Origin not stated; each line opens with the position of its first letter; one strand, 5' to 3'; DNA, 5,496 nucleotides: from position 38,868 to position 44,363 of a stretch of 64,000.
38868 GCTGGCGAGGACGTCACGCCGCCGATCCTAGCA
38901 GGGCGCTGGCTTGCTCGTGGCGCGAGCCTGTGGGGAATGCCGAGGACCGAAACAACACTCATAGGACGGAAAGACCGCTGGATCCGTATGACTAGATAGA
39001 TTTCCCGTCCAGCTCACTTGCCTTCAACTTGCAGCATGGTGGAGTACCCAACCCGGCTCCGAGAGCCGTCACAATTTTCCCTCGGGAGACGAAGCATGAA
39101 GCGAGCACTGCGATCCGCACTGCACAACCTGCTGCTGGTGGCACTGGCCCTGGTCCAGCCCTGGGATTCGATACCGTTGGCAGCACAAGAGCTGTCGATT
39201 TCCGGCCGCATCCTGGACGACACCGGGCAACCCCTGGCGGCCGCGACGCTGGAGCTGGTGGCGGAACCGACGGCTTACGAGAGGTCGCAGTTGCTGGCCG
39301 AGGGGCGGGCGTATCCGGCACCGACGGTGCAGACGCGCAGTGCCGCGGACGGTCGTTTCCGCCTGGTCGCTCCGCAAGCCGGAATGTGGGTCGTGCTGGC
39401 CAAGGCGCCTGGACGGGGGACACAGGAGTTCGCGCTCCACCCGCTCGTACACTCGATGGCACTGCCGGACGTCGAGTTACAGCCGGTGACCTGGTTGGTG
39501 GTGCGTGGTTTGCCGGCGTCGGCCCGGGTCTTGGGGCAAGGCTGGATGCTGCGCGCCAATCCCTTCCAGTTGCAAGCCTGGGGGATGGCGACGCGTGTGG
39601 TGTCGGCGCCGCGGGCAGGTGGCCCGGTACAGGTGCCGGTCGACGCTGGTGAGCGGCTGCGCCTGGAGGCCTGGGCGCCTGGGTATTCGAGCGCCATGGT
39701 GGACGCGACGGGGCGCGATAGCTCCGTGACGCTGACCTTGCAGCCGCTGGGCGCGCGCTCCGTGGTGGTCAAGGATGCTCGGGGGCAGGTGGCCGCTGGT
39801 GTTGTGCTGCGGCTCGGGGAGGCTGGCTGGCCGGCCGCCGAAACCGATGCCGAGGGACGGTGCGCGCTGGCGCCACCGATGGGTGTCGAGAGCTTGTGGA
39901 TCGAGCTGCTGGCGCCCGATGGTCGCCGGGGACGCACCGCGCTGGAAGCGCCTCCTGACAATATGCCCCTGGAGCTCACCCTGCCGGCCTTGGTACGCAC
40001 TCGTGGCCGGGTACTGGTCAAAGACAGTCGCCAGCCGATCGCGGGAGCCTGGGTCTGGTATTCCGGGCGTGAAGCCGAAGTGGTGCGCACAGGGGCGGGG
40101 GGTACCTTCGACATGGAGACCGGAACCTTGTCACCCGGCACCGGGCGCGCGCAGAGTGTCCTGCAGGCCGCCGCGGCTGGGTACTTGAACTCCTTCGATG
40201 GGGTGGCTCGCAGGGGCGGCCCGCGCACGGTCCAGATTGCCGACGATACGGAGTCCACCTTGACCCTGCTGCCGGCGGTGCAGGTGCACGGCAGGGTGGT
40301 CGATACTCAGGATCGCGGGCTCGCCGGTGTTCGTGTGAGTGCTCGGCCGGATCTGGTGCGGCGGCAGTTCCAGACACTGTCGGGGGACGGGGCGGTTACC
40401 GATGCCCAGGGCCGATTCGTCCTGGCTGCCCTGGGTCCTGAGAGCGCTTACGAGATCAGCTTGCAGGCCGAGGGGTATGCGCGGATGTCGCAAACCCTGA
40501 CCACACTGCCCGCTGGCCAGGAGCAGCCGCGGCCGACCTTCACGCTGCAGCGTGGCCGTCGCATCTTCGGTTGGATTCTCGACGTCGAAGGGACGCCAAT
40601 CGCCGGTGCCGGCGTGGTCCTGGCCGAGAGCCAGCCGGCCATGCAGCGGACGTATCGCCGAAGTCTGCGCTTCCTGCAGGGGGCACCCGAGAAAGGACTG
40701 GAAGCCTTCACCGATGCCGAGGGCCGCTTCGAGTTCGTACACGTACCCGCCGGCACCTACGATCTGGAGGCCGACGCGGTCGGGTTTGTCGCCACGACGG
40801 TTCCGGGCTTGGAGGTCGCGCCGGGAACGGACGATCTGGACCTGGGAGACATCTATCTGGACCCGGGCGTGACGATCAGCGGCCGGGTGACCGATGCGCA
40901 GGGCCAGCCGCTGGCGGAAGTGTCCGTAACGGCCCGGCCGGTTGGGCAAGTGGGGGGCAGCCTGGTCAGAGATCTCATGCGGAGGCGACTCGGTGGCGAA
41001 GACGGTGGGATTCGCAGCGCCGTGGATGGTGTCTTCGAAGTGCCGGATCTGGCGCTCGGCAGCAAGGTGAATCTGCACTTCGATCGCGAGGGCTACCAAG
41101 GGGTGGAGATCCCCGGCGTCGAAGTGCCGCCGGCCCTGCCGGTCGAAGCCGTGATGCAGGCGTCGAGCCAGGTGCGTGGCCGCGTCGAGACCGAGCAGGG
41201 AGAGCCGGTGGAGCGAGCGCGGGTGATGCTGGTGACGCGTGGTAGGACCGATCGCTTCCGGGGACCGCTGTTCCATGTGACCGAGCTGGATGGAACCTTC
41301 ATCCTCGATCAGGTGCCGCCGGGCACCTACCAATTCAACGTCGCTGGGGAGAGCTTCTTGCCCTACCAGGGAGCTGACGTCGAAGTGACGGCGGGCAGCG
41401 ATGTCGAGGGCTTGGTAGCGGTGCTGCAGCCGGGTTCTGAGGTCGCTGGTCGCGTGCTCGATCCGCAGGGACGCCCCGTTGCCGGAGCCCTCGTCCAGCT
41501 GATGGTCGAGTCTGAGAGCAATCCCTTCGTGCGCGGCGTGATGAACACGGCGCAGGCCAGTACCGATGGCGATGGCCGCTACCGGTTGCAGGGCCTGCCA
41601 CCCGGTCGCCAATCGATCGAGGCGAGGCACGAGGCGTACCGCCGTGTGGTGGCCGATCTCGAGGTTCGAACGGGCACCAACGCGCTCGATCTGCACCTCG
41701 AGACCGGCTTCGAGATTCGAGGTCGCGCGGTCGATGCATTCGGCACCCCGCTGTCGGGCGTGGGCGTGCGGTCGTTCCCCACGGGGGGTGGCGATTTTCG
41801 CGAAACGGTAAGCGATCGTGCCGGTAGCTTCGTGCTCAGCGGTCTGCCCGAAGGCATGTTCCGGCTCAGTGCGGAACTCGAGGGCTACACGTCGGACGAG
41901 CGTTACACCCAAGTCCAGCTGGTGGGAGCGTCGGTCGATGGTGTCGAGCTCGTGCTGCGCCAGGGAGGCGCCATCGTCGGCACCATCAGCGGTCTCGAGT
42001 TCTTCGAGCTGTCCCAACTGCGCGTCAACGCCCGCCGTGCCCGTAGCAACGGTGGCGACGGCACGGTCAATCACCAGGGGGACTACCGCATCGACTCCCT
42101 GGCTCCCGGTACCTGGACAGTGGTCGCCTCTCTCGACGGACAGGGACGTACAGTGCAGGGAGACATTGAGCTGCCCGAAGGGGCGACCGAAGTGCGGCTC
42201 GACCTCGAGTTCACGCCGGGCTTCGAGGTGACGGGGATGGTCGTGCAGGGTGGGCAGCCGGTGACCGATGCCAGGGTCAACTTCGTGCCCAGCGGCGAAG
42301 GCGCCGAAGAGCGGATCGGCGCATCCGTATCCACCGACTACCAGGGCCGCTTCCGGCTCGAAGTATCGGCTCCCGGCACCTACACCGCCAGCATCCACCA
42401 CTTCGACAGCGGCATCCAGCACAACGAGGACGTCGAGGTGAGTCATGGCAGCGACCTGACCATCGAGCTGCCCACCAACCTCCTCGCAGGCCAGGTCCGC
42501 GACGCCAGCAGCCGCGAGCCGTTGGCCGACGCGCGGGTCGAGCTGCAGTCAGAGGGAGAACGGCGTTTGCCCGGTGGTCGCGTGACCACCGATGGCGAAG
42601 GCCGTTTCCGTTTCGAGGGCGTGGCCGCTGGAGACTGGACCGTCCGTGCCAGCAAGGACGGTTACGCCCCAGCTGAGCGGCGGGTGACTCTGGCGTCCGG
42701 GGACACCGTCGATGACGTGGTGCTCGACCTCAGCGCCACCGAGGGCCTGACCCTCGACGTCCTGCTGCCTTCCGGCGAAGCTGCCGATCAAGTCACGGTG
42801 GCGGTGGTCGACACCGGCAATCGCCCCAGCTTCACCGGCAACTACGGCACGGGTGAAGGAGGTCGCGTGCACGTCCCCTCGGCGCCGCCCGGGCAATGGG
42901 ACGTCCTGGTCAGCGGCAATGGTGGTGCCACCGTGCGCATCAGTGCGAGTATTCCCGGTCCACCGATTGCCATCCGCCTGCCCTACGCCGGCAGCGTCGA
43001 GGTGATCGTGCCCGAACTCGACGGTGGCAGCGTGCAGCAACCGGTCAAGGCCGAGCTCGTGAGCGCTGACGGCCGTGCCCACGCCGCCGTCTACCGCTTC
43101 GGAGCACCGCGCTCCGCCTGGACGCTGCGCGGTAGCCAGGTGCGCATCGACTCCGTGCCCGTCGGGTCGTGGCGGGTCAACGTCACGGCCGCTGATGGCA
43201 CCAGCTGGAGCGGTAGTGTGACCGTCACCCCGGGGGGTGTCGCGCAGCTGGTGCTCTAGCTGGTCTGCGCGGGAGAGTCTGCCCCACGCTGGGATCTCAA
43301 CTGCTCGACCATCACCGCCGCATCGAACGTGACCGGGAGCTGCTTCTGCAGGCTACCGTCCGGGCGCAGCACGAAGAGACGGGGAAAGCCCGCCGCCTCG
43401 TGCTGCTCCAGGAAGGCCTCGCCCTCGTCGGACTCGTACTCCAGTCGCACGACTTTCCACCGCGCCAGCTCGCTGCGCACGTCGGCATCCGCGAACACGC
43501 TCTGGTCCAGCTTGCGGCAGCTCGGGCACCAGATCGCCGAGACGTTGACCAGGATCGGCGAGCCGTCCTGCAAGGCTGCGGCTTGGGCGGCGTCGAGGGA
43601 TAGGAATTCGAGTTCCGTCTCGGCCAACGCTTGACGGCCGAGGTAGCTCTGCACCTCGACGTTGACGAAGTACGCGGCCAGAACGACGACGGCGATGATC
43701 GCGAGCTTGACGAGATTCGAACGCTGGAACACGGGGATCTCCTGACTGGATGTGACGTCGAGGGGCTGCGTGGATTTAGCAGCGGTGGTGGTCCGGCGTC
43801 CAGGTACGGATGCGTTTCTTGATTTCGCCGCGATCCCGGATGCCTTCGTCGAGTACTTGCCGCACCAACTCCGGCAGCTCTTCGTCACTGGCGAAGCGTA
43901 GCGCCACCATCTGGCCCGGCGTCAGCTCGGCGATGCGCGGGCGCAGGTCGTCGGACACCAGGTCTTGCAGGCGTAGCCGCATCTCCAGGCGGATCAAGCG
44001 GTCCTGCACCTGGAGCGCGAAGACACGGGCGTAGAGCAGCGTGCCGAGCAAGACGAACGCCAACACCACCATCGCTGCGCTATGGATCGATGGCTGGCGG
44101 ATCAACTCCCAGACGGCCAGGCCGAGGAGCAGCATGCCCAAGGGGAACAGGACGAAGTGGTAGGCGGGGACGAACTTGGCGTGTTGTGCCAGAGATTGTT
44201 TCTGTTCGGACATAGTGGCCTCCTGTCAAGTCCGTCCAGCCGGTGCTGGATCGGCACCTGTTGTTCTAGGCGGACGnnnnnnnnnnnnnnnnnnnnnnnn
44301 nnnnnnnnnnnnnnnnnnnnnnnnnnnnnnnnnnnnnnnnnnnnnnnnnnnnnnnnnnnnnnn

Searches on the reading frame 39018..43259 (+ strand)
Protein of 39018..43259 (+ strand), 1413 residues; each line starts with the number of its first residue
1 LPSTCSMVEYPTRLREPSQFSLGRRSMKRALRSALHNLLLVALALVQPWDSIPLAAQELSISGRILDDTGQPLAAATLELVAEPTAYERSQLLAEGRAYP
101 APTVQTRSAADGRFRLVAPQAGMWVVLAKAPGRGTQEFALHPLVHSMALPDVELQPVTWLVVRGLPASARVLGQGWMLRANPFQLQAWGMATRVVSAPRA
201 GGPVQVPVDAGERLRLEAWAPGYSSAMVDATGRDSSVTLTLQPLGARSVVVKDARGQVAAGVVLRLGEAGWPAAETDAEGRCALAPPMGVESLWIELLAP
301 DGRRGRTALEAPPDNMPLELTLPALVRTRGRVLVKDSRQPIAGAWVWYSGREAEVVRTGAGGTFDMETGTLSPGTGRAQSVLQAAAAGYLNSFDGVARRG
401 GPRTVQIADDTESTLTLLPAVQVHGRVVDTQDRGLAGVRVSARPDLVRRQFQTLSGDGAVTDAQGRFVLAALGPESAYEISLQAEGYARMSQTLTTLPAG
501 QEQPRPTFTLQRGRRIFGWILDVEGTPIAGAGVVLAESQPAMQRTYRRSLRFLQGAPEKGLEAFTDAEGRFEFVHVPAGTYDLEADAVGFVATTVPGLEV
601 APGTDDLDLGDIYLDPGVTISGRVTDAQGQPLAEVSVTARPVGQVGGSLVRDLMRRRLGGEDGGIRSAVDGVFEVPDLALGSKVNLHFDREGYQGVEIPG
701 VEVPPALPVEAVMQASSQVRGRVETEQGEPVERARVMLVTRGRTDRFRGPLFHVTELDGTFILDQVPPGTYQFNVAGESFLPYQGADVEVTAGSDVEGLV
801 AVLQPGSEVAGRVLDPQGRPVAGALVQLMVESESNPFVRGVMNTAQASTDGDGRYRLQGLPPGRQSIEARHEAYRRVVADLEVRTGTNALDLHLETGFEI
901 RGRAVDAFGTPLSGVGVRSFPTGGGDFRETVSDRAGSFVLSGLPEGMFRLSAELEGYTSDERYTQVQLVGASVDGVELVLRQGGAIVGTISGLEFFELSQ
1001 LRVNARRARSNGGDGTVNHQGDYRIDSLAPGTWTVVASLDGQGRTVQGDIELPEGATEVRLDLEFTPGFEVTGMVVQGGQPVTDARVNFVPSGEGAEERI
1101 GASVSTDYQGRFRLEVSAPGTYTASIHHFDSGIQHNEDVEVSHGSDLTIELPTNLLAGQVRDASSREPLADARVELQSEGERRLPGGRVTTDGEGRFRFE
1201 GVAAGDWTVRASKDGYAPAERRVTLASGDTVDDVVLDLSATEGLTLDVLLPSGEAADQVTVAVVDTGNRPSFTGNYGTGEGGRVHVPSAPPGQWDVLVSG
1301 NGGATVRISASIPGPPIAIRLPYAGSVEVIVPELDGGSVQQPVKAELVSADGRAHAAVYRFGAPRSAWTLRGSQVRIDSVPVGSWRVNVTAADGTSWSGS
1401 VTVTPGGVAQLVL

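Call 14: search_protein_families(library=pfam, proteins=[window:39018-43259:+], max_evalue=0.01)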
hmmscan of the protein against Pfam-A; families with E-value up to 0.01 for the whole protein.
window:39018-43259:+ (1413 aa): 23 families
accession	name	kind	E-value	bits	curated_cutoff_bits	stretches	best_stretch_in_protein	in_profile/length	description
PF13620.12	CarboxypepD_reg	-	5.3e-115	376.4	32.3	10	1156-1232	2-76/82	Carboxypeptidase regulatory-like domain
PF13715.12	CarbopepD_reg_2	-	5.7e-44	148.5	32.2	4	1157-1232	2-71/88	CarboxypepD_reg-like domain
PF10670.15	DUF4198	-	1.8e-22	81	34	1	1067-1128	145-207/209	Domain of unknown function (DUF4198)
PF02369.22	Big_1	-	5.1e-18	65.4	34.9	0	1072-1118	22-68/93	Bacterial Ig-like domain (group 1)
PF17210.9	SdrD_B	-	5.9e-16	59.1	29.7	1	1164-1258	20-107/112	SdrD B-like domain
PF00775.27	Dioxygenase_C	-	8.1e-15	55.2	27.3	0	516-586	30-101/182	Dioxygenase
PF17802.7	SpaA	-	1.2e-14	54.6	23.1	1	1162-1221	9-70/91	Prealbumin-like fold domain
PF20598.4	DUF6795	-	8.1e-14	52.2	27.4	0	1071-1118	1-47/103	Domain of unknown function (DUF6795)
PF14686.12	fn3_3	-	1.8e-13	50.5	24.4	0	757-795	33-72/75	Polysaccharide lyase family 4, domain II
PF09430.16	EMC7_beta-sandw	-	2.3e-13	50.8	26.6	0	752-792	22-61/122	ER membrane protein complex subunit 7, beta-sandwich domain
PF08308.17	PEGA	-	1.8e-07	31.4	20.8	0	1200-1231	30-61/71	PEGA domain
PF22904.2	NOMO1-like_2nd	-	5e-07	30.2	27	0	1068-1126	3-60/90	BOS complex subunit NOMO1-like, second beta sandwich domain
PF25020.1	TTR_TEN1-4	-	6.4e-07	29.6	27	0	423-443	9-29/86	Teneurin TTR-like domain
PF07210.18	DUF1416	-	1.1e-06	28.8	23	0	1155-1226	21-86/97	Protein of unknown function (DUF1416)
PF15976.11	CooC_C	-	1.2e-06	28.9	29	0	618-641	17-40/93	CS1-pili formation C-terminal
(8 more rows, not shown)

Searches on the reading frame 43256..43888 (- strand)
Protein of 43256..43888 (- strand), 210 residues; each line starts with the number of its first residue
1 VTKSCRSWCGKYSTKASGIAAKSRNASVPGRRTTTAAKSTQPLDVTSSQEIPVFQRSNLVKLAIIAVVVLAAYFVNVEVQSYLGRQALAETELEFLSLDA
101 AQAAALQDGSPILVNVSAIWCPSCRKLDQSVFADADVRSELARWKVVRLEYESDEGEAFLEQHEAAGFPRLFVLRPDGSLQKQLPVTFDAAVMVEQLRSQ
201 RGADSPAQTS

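Call 69: search_protein_families(library=pfam, proteins=[window:43256-43888:-], max_evalue=0.001)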
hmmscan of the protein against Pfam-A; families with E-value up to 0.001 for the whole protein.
window:43256-43888:- (210 aa): 3 families
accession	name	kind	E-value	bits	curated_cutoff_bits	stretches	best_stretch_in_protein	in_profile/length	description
PF13899.12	Thioredoxin_7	-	1.5e-11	44.7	27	1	97-176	5-83/83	Thioredoxin-like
PF13098.12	Thioredoxin_2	-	4.8e-07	30.5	27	1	106-181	2-88/104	Thioredoxin-like domain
PF00085.26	Thioredoxin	-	7.5e-05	23.1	23.5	1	106-178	14-83/103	Thioredoxin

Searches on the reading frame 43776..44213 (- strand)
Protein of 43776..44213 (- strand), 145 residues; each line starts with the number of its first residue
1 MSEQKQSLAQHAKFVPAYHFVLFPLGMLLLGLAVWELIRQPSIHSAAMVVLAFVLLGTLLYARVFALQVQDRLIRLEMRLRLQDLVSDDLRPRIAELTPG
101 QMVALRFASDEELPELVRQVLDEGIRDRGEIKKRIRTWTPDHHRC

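Call 69: search_protein_families(library=pfam, proteins=[window:43776-44213:-], max_evalue=0.001)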
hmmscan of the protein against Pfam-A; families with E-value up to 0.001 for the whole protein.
window:43776-44213:- (145 aa): 1 family
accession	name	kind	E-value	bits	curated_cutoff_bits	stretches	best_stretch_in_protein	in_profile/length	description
PF20136.4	DUF6526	-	3e-41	141.3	23.7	1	4-144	2-144/145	Family of unknown function (DUF6526)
